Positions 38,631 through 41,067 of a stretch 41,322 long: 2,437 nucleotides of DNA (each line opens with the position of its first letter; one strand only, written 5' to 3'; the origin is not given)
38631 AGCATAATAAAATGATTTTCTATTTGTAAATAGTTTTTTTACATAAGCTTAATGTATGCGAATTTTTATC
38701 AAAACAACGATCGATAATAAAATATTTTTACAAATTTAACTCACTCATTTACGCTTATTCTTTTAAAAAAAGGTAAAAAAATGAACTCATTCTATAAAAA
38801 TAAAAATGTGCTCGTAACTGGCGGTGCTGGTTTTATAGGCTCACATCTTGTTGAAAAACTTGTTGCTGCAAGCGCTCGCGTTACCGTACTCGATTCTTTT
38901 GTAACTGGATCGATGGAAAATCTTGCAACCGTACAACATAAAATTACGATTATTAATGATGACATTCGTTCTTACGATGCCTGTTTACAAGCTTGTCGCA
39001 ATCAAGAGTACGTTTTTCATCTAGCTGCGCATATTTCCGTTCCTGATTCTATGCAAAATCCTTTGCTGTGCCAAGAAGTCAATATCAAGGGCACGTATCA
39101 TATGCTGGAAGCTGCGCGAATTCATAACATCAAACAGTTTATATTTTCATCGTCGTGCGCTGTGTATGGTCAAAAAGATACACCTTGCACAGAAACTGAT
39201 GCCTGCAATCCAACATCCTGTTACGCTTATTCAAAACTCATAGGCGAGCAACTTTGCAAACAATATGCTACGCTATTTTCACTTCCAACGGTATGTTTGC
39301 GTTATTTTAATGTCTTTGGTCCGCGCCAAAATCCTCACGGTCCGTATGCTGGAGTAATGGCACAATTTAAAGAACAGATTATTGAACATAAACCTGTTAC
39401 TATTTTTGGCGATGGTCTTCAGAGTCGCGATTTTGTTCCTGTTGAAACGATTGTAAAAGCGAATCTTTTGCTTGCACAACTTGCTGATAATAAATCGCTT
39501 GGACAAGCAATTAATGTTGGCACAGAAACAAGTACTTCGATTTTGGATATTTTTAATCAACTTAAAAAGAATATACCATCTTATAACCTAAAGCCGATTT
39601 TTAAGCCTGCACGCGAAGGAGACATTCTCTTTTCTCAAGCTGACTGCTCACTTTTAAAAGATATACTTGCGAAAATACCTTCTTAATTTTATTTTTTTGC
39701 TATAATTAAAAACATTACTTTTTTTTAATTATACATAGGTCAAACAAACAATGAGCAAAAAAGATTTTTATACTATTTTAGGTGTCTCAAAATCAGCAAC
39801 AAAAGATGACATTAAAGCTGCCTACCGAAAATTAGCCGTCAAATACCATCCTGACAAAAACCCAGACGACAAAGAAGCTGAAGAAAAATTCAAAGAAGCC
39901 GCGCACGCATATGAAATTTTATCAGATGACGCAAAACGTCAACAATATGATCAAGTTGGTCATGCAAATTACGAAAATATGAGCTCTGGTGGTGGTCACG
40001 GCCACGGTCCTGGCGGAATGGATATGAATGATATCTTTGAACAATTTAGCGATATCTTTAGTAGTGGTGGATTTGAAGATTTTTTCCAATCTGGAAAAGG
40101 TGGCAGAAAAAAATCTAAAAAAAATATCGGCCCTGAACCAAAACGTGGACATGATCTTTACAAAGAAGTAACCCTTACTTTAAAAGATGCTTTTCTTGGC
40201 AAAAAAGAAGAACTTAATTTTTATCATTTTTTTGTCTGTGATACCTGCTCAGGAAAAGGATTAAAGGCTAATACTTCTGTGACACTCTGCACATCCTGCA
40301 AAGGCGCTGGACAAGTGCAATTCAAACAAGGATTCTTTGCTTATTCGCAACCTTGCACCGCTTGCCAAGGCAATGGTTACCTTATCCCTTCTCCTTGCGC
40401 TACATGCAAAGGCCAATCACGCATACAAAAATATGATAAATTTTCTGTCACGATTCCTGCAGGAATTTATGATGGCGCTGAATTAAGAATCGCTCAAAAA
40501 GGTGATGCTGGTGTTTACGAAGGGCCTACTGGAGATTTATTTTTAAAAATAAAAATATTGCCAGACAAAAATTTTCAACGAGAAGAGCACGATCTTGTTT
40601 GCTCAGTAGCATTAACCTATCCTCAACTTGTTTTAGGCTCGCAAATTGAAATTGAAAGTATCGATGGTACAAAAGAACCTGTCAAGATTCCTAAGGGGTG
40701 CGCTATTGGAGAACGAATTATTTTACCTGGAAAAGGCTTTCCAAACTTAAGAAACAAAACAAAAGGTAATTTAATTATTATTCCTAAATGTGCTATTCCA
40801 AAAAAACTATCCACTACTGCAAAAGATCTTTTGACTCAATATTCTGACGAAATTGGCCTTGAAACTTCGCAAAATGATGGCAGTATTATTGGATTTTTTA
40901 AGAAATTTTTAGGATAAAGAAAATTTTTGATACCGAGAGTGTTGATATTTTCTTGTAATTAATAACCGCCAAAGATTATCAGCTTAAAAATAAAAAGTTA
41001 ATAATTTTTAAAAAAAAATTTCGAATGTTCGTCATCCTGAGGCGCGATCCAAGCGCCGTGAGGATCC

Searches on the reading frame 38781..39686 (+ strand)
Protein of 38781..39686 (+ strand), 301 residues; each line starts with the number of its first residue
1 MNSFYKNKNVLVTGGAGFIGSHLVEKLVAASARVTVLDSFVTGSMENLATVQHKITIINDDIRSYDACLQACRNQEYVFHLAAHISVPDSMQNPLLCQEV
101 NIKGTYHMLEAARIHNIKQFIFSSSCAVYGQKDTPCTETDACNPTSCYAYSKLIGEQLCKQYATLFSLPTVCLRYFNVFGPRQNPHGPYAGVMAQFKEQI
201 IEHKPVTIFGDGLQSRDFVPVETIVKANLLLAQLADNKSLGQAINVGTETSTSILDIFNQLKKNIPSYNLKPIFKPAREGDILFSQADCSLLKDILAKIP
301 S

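Call 13: search_protein_families(library=pfam, proteins=[window:38781-39686:+])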
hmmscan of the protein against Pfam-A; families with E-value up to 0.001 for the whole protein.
window:38781-39686:+ (301 aa): 9 families
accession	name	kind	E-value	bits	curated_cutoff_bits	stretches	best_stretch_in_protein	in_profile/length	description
PF01370.27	Epimerase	-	6.2e-59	199.7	20.9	1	10-247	1-240/240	NAD dependent epimerase/dehydratase family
PF16363.11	GDP_Man_Dehyd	-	2.5e-48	165.7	27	1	11-262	1-271/332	GDP-mannose 4,6 dehydratase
PF01073.25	3Beta_HSD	-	5e-28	98.4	22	1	11-233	1-230/280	3-beta hydroxysteroid dehydrogenase/isomerase family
PF02719.21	Polysacc_synt_2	-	9.2e-21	74.7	20.2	1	10-261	1-243/293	Polysaccharide biosynthesis protein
PF07993.18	NAD_binding_4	-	7.5e-16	58.5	20.1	1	12-227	1-257/258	Male sterility protein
PF04321.23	RmlD_sub_bind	-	3.1e-14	53.2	27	1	9-183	2-156/287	RmlD substrate binding domain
PF13460.12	NAD_binding_10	-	1.3e-08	35.4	27.2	1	14-135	1-108/184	NAD(P)H-binding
PF00106.31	adh_short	-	0.00012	22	26.6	1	8-73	1-69/195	short chain dehydrogenase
PF05368.20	NmrA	-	0.00059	20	27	1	7-125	2-107/298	NmrA-like family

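Call 21: find_encoding_contigs(protein=window:38781-39686:+, flank=10000, max_places=6)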
Protein window:38781-39686:+ (301 aa): 2 contigs read that carry it; 2 places shown.
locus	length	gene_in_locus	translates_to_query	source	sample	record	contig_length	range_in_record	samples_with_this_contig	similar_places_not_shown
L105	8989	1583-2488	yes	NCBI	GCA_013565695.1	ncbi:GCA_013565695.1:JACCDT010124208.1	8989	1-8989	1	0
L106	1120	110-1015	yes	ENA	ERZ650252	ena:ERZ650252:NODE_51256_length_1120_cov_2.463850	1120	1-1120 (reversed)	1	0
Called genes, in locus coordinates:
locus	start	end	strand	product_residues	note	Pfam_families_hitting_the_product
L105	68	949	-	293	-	-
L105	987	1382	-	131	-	-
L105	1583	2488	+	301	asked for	PF01370:Epimerase, PF02719:Polysacc_synt_2, PF04321:RmlD_sub_bind, PF01073:3Beta_HSD, PF07993:NAD_binding_4, PF13460:NAD_binding_10, PF16363:GDP_Man_Dehyd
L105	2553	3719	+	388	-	PF00226:DnaJ, PF01556:DnaJ_C, PF00684:DnaJ_CXXCXGXG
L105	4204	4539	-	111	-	-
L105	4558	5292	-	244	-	-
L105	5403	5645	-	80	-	-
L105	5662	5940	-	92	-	-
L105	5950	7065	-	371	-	PF09376:NurA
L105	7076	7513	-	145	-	PF01592:NifU_N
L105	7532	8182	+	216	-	-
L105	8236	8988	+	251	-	?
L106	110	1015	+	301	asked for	PF01370:Epimerase, PF02719:Polysacc_synt_2, PF04321:RmlD_sub_bind, PF01073:3Beta_HSD, PF07993:NAD_binding_4, PF13460:NAD_binding_10, PF16363:GDP_Man_Dehyd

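Call 67: search_protein_families(library=pfam, proteins=[L105:4204-4539:-, L105:4558-5292:-], max_evalue=0.001)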
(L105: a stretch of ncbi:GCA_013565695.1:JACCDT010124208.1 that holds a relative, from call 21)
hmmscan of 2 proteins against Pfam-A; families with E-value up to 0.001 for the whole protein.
L105:4204-4539:- (111 aa): 0 families

L105:4558-5292:- (244 aa): 0 families

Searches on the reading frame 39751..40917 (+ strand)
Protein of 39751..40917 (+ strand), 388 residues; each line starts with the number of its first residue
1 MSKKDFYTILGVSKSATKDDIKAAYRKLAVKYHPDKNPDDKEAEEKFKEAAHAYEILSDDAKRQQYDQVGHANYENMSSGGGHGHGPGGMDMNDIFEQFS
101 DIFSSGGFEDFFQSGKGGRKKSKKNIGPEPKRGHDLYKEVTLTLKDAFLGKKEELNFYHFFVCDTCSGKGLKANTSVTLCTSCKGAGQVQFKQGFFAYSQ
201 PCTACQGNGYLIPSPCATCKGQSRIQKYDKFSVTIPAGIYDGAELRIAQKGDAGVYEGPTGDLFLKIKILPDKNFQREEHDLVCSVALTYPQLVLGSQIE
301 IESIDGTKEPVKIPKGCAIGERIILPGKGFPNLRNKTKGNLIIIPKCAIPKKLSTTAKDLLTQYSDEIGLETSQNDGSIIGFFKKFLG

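Call 13: search_protein_families(library=pfam, proteins=[window:39751-40917:+])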
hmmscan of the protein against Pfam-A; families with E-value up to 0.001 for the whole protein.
window:39751-40917:+ (388 aa): 3 families
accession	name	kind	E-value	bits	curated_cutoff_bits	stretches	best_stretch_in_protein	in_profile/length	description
PF01556.23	DnaJ_C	-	3.3e-34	118.5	26.6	1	139-350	4-152/152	DnaJ C terminal domain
PF00226.36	DnaJ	-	7.5e-28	96.9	27.8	1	5-67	1-63/63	DnaJ domain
PF00684.25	DnaJ_CXXCXGXG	-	6.4e-14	52.4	32.7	1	163-222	1-64/65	DnaJ central domain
